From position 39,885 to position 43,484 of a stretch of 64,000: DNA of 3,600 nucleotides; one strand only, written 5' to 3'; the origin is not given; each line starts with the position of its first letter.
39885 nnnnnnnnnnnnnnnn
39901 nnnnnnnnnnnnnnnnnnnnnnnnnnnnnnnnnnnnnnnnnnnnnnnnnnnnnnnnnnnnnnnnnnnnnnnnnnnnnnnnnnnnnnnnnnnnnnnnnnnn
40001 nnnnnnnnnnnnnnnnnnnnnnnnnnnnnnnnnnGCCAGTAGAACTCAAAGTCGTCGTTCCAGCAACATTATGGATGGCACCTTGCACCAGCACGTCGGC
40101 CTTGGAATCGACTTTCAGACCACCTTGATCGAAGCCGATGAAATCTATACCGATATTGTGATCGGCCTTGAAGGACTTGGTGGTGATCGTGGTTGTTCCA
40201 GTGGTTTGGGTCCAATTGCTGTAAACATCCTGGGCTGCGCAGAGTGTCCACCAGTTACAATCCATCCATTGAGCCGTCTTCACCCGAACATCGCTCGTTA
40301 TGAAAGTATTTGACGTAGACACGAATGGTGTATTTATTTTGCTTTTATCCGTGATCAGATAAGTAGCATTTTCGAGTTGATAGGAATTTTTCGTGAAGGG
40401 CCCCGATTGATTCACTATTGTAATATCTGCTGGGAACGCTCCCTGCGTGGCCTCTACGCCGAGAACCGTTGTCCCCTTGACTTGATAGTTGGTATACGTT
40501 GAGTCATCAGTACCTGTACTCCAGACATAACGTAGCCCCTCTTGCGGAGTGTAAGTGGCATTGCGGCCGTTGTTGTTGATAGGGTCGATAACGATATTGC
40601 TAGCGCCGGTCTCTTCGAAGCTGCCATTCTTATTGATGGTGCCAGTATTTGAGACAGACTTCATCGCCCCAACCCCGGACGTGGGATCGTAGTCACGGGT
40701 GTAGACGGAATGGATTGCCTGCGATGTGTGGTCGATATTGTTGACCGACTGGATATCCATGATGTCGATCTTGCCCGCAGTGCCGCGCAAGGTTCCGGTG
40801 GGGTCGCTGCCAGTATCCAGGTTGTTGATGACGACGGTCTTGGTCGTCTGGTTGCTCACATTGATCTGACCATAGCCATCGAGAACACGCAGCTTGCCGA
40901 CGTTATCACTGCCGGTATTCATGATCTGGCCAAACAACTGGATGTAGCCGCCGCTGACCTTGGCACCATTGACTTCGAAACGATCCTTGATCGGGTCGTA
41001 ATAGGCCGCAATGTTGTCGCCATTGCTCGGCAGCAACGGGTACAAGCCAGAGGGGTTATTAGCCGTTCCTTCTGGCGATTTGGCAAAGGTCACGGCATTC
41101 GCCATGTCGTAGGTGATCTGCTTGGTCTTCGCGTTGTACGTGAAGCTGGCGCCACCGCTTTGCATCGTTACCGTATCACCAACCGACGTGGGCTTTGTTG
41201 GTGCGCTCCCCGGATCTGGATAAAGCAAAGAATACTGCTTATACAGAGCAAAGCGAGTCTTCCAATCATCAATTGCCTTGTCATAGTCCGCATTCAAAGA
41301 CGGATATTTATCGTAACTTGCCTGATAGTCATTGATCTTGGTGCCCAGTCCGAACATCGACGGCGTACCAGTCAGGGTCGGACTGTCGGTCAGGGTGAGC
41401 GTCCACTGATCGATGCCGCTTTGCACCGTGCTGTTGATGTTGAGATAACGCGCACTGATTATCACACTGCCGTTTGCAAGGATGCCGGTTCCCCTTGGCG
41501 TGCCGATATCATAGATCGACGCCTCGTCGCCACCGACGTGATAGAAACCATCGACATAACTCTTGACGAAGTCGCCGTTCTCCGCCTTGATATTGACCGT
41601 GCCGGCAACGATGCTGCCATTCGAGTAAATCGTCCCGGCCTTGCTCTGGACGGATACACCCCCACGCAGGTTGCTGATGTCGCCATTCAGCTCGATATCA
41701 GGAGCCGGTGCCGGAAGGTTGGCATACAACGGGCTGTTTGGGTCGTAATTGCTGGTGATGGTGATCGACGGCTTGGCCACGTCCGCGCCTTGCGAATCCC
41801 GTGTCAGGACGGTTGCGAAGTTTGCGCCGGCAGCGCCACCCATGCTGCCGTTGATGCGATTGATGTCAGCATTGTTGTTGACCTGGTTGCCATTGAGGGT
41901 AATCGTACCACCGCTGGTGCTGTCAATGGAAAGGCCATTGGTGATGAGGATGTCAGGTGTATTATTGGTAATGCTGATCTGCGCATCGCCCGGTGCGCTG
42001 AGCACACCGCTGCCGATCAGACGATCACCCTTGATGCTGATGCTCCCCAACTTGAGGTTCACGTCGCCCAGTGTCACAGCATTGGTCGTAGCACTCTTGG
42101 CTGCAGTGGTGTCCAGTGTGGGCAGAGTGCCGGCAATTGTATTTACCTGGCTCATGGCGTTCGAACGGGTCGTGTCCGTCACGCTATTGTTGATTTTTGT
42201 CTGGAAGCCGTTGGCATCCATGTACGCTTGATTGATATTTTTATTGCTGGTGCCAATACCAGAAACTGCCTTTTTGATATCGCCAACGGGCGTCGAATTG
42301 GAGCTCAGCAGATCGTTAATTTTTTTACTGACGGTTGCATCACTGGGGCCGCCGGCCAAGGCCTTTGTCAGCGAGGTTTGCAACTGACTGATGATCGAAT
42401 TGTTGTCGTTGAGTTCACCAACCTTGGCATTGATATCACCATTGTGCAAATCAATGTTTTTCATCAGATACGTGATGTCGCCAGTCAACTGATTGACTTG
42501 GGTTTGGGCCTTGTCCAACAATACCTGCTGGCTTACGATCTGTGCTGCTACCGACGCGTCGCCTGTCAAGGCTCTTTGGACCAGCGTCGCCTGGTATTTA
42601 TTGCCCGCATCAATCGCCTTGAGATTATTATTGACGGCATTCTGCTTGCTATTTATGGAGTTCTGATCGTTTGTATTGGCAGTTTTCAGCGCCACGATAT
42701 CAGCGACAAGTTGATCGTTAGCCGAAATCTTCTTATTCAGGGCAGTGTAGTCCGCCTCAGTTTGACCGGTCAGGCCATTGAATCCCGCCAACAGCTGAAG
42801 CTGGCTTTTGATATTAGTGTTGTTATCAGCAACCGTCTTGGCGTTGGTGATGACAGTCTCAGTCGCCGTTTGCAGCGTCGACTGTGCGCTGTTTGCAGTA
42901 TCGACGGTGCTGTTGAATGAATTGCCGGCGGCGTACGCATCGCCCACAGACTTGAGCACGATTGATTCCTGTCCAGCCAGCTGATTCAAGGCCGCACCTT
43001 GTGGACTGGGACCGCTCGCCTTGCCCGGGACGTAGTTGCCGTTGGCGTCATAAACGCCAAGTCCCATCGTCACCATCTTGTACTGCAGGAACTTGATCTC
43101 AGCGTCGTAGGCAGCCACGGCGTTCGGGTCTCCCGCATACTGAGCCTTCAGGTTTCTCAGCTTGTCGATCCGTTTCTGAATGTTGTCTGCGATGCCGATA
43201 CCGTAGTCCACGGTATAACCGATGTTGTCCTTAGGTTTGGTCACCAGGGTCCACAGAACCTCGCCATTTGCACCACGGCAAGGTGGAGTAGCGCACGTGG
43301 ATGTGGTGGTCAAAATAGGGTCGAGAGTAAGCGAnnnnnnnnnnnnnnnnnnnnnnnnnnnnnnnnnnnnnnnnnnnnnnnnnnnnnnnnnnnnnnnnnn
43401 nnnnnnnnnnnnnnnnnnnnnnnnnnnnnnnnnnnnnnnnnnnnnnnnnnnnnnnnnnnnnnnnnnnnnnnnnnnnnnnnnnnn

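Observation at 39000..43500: Compositionally foreign N/Q/K-rich coiled-coil module embedded in tpsA-2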

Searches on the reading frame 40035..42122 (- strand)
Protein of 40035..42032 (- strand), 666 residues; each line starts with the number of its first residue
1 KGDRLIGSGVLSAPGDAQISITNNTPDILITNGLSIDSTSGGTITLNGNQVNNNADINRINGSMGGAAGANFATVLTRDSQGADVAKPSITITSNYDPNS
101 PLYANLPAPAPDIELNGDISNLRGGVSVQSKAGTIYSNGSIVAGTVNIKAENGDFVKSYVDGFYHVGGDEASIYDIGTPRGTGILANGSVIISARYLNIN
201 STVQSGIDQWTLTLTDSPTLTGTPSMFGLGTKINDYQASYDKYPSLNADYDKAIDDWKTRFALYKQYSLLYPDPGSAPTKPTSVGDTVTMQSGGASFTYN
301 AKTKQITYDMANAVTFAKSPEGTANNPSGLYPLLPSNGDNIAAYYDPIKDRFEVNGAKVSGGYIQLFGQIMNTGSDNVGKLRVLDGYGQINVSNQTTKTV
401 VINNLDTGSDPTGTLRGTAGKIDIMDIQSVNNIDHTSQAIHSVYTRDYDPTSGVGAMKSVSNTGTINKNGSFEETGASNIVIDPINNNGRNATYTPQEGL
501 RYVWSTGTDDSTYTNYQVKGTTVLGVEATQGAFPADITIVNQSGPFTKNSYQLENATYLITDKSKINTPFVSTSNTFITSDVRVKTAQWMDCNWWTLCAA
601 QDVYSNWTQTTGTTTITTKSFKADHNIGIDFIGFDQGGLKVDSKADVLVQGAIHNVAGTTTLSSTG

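Call 65: find_related_loci(query=A4, collection=metagenome_contigs, flank=10000)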
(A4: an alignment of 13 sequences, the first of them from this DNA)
Query A4 (696 aa) in metagenome_contigs; peptide patterns used: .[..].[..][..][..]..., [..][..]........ (x = any residue, [..] = any of these).
600 stretches matched a pattern (row limit reached: there are more); 245 encode a relative of the query (tblastn E <= 1e-3); the best 80 are kept; 80 distinct loci.
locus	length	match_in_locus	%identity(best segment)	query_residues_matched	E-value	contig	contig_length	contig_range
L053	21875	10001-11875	47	5-694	7e-160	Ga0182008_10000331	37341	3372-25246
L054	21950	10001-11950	42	6-693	2e-139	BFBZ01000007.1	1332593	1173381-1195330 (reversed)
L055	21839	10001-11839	41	16-694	7e-132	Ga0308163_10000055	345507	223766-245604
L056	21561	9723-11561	41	16-694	7e-132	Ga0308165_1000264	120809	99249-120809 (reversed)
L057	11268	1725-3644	42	15-693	6e-131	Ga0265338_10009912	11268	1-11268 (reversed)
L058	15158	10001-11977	40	2-694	1e-125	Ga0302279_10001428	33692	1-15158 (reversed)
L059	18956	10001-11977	40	2-694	6e-122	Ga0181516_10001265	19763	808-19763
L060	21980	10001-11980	39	7-692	4e-117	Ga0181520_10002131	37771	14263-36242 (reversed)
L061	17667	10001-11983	50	1-694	0e+0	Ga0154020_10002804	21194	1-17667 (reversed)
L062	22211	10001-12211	34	8-694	5e-104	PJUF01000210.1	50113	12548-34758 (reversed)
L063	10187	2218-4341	36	16-692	1e-103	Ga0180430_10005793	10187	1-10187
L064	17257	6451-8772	36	16-696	8e-101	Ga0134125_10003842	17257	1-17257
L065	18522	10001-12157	36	16-696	1e-95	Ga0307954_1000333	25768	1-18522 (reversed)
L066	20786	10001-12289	34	24-694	1e-94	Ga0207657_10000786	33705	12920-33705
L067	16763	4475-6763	34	24-694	2e-94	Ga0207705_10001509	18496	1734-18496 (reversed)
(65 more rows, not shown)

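Call 66: predict_structure(alignment_id=A4)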
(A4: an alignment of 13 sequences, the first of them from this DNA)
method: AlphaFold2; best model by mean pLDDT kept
length: 696 residues; sequences in the alignment: 13
mean_pLDDT: 81.3   pTM: 0.77
mean pLDDT of the five models: 81.3, 80.0, 78.9, 77.1, 76.4
residues with pLDDT >= 90: 199; 70-90: 370; 50-70: 109; < 50: 18
segments of 3 or more residues with pLDDT < 50: 302-314
pLDDT, mean of each block of 10 residues (from residue 1): 63 80 90 80 89 88 89 85 83 66 82 84 84 67 91 92 87 92 71 82 83 91 89 92 89 81 75 64 62 55 47 60 73 75 84 83 83 89 87 91 85 93 93 86 79 92 88 86 80 88 84 66 90 86 85 56 67 75 78 85 89 82 60 83 89 93 90 93 87 85
secondary structure, 60 per line:
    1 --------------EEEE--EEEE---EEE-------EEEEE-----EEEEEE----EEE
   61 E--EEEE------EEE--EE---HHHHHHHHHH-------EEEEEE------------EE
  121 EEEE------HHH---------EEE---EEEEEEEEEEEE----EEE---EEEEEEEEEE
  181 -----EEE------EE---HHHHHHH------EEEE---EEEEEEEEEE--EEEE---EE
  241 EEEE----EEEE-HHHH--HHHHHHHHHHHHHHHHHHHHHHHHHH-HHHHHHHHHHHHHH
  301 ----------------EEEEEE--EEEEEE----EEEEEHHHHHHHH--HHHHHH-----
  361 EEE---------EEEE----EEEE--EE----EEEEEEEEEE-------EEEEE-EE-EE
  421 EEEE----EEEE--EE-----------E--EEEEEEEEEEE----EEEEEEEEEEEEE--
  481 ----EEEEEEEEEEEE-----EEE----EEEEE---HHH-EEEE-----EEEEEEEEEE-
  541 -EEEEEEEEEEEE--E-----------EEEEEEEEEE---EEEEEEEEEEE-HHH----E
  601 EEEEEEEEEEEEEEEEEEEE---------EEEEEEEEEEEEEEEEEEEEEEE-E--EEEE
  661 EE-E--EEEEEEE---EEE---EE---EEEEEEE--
elements in order (helices of 4 or more, strands of 3 or more residues): E15-18 E21-24 E28-30 E38-42 E48-53 E58-61 E64-67 E74-76 H84-93 E101-106 E119-124 E143-145 E149-160 E165-167 E171-180 E186-188 H200-206 E213-216 E220-229 E232-235 E239-244 E249-252 H254-257 H260-285 H287-300 E317-322 E325-330 E335-339 H340-347 H350-355 E361-363 E373-376 E381-384 E393-402 E410-414 E419-424 E429-432 E451-461 E466-478 E485-496 E502-504 E509-513 E521-524 E530-539 E542-553 E568-577 E581-591 E600-620 E630-652 E657-662 E667-673 E677-679 E688-694

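Call 83: search_dna_similar(query=window:40035-42032:-, collection=plasmids, mode=protein, max_rows=15)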
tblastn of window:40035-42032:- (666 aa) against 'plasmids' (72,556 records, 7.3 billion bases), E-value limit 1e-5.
Records with a match: 2; places in all: 2; records where one place covers at least 80% of the query: 2.
Best place of each record, by identity: <60% 2.
By first word of the organism name: Gemmobacter 1; Thalassospira 1.
By predicted mobility (MOB-suite, as given by PLSDB): non-mobilizable 2.
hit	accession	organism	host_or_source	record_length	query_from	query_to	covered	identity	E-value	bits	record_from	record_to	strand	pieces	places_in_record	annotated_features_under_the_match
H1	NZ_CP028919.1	Gemmobacter aquarius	Whole organism,fresh water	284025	7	663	99%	36.6%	1e-85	301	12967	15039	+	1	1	none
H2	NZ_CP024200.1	Thalassospira marina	-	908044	3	664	81%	30.2%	3e-15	158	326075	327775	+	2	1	filamentous hemagglutinin N-terminal domain-containing protein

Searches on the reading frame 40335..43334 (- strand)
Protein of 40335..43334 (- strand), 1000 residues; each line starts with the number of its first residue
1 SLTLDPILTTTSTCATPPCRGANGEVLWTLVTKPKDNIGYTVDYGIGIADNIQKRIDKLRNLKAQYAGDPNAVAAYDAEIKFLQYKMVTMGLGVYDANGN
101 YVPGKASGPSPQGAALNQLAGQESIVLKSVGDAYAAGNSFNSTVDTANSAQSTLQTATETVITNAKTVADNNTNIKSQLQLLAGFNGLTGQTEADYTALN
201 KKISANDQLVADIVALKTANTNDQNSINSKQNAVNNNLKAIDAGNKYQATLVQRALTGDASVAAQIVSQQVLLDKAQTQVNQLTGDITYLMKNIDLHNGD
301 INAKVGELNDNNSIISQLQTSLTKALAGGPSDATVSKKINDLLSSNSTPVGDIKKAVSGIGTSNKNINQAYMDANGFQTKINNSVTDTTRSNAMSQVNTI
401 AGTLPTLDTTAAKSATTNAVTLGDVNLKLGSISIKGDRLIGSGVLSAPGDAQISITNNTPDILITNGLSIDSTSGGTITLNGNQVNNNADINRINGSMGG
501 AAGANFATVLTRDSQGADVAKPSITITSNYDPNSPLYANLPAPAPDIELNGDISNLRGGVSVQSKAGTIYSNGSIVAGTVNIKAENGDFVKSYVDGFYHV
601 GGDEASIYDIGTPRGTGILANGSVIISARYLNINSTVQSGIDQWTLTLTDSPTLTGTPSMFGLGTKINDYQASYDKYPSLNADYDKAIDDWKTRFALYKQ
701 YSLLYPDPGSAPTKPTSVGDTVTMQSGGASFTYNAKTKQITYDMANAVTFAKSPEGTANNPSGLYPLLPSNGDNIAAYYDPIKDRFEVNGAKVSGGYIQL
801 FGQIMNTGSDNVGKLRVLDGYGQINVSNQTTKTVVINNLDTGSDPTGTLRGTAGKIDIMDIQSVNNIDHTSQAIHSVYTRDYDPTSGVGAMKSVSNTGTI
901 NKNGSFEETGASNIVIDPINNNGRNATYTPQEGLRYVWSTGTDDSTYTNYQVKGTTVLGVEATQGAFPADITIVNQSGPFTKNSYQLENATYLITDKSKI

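Call 49: search_protein_representatives(protein=window:40335-43334:-)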
Query: 1000 residues. Proteins with E-value up to 0.001 (for the whole library): 316; up to 1e-10: 162; up to 1e-30: 60. The best 150 are listed.
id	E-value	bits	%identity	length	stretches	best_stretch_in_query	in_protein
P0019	0.0e+00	2158.1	100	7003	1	1-1000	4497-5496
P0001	3.0e-243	826.7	49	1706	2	1-667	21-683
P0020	2.0e-213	728.0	47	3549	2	1-666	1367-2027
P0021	4.7e-200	683.8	48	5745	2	1-674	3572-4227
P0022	3.5e-150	518.7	41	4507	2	1-669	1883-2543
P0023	4.7e-138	478.6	43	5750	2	16-666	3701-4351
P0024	7.6e-121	421.6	44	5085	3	397-676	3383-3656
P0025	3.8e-107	376.3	43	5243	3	391-678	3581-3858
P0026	1.8e-101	357.6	48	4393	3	416-680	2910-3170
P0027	1.5e-98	347.9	43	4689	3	388-693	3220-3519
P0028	4.0e-94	333.2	44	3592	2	331-995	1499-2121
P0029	8.9e-92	325.4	35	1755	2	30-998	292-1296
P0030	1.0e-90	321.9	43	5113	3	347-672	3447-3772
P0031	4.7e-89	316.4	37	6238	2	26-674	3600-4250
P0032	6.9e-88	312.6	38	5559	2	28-675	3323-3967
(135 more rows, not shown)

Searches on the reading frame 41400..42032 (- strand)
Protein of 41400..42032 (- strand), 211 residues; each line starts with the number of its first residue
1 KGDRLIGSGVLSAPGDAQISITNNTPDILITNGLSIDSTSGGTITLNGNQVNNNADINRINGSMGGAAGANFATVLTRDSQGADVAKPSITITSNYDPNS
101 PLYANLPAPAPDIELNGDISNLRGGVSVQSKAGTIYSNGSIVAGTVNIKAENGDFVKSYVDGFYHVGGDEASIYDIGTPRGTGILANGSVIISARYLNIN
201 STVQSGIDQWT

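Call 48: find_homologous_proteins(query=A3, max_evalue=1e-8)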
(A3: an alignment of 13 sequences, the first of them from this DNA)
Query A3 (13 sequences) (211 aa, profile of the alignment): 4 proteins with E <= 1e-8 among 8000 candidates.
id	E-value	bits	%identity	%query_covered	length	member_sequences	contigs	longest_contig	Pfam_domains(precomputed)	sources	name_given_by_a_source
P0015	2.7e-43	166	54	58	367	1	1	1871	-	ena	-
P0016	2.1e-24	104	31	48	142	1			-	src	-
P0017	4.3e-22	97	35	61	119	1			-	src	-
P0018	2.2e-19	88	36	52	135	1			-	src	-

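Call 50: search_solved_structures(query=A3, max_evalue=1)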
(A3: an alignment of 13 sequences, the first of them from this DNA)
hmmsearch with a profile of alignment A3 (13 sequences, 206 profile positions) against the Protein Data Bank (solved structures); distinct sequences matched with E-value up to 1: 0.

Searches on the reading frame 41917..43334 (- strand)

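Call 81: search_protein_families(library=pfam, proteins=[window:41917-43334:-], max_evalue=0.1)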
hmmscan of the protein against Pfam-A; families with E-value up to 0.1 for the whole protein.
window:41917-43334:- (472 aa): 1 family
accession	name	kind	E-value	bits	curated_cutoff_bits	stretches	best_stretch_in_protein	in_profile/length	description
PF10307.15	HAD_SAK_1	-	0.087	13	25.6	0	188-235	81-132/203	HAD domain family 1 in Swiss Army Knife RNA repair proteins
